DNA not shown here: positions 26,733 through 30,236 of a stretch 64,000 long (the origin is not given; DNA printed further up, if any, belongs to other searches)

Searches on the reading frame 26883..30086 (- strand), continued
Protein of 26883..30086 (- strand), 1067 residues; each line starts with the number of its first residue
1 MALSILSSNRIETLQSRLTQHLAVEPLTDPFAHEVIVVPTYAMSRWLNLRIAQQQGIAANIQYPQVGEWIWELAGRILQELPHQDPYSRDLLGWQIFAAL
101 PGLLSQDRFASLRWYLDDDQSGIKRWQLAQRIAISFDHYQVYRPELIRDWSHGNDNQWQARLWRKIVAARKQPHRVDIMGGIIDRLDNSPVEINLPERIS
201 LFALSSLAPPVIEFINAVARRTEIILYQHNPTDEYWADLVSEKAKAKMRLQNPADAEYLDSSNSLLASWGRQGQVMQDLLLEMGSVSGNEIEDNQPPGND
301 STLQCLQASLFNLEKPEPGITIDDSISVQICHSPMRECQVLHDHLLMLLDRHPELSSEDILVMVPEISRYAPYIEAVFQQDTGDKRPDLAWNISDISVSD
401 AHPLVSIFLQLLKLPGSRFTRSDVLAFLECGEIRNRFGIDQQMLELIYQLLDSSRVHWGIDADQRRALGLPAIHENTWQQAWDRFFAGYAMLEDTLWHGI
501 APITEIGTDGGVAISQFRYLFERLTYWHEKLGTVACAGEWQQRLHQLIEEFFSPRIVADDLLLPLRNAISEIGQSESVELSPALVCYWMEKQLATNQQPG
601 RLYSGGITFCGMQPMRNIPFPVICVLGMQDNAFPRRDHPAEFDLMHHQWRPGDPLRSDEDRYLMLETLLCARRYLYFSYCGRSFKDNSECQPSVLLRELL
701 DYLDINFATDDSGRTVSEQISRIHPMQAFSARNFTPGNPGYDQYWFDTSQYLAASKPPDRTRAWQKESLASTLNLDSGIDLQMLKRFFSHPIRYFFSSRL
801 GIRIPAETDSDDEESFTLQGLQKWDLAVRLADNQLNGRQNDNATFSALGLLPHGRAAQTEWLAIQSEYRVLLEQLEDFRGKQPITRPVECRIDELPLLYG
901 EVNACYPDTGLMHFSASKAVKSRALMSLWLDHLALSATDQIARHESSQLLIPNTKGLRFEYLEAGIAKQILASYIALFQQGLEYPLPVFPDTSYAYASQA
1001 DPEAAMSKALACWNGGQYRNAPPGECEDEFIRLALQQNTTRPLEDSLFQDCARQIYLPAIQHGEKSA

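Call 56: find_encoding_contigs(protein=P0199, flank=10000, max_places=1)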
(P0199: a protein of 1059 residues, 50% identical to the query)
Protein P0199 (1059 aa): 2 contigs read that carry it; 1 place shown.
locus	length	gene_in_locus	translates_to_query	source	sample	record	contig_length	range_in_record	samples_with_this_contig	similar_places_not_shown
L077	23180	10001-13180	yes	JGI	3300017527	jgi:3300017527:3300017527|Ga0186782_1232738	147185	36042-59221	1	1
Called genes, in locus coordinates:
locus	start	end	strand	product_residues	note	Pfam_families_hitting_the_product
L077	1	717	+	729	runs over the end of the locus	PF08497:Radical_SAM_N, PF04055:Radical_SAM, PF11842:DUF3362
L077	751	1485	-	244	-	PF01936:NYN, PF12872:OST-HTH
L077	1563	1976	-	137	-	-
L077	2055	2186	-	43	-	-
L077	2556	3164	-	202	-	PF08242:Methyltransf_12, PF13649:Methyltransf_25 (weak)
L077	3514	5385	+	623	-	PF05977:MFS_3, PF07690:MFS_1, PF01553:Acyltransferase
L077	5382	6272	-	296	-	PF00126:HTH_1, PF03466:LysR_substrate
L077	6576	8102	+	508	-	PF00171:Aldedh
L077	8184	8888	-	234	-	PF13759:2OG-FeII_Oxy_5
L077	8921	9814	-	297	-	-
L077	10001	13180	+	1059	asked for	PF04257:RecC_N, PF27451:RecC_4th, PF17946:RecC_C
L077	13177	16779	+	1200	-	PF00580:UvrD-helicase, PF13245:AAA_19 (weak), PF13361:UvrD_C, PF12705:PDDEXK_1 (faint), PF13538:UvrD_C_2 (faint)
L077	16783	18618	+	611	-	PF21185:RecD_N, PF00580:UvrD-helicase (weak), PF13086:AAA_11 (weak), PF13245:AAA_19, PF13401:AAA_22 (weak), PF13604:AAA_30, PF05127:NAT10_TcmA_helicase (weak), PF13538:UvrD_C_2, +2 more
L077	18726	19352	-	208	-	PF13462:Thioredoxin_4 (weak), PF01323:DSBA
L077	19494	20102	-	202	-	PF00034:Cytochrom_C, PF13442:Cytochrome_CBB3 (weak)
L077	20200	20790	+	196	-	PF03193:RsgA_GTPase (faint), PF01926:MMR_HSR1, PF02421:FeoB_N (weak)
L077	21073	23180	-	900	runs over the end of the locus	PF02739:5_3_exonuc_N, PF01367:5_3_exonuc, PF01612:DNA_pol_A_exo1, PF22619:DNA_polI_exo1, PF00476:DNA_pol_A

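Call 57: find_encoding_contigs(protein=P0153, flank=10000, max_places=1)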
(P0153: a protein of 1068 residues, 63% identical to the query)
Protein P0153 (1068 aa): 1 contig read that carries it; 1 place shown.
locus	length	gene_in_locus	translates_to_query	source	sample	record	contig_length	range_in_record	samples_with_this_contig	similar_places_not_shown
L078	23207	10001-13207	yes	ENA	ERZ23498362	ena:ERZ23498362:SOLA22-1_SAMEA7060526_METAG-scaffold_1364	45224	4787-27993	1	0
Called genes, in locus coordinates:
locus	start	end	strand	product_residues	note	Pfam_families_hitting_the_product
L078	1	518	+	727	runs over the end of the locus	PF08497:Radical_SAM_N, PF04055:Radical_SAM, PF11842:DUF3362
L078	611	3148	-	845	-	PF05226:CHASE2, PF00069:Pkinase, PF07714:PK_Tyr_Ser-Thr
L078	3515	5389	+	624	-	PF05977:MFS_3, PF07690:MFS_1, PF01553:Acyltransferase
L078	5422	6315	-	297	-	PF00126:HTH_1, PF03466:LysR_substrate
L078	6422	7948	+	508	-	PF00171:Aldedh, PF05893:LuxC (weak)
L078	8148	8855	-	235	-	PF13759:2OG-FeII_Oxy_5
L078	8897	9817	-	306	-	-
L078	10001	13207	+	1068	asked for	PF04257:RecC_N, PF27451:RecC_4th, PF17946:RecC_C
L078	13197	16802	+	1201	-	PF00580:UvrD-helicase, PF13086:AAA_11 (faint), PF13245:AAA_19, PF13604:AAA_30 (faint), PF13361:UvrD_C, PF13538:UvrD_C_2 (faint), PF12705:PDDEXK_1 (faint)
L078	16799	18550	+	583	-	PF21185:RecD_N, PF00580:UvrD-helicase (weak), PF13086:AAA_11 (weak), PF13245:AAA_19, PF13604:AAA_30, PF05127:NAT10_TcmA_helicase, PF13401:AAA_22 (weak), PF13538:UvrD_C_2, +1 more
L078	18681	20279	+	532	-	PF00072:Response_reg, PF07228:SpoIIE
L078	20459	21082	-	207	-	PF13462:Thioredoxin_4 (weak), PF01323:DSBA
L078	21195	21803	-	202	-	PF00034:Cytochrom_C, PF13442:Cytochrome_CBB3 (weak), PF00034:Cytochrom_C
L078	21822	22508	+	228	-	PF03193:RsgA_GTPase (faint), PF01926:MMR_HSR1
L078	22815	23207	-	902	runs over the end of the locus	PF02739:5_3_exonuc_N, PF01367:5_3_exonuc, PF01612:DNA_pol_A_exo1, PF22619:DNA_polI_exo1, PF00476:DNA_pol_A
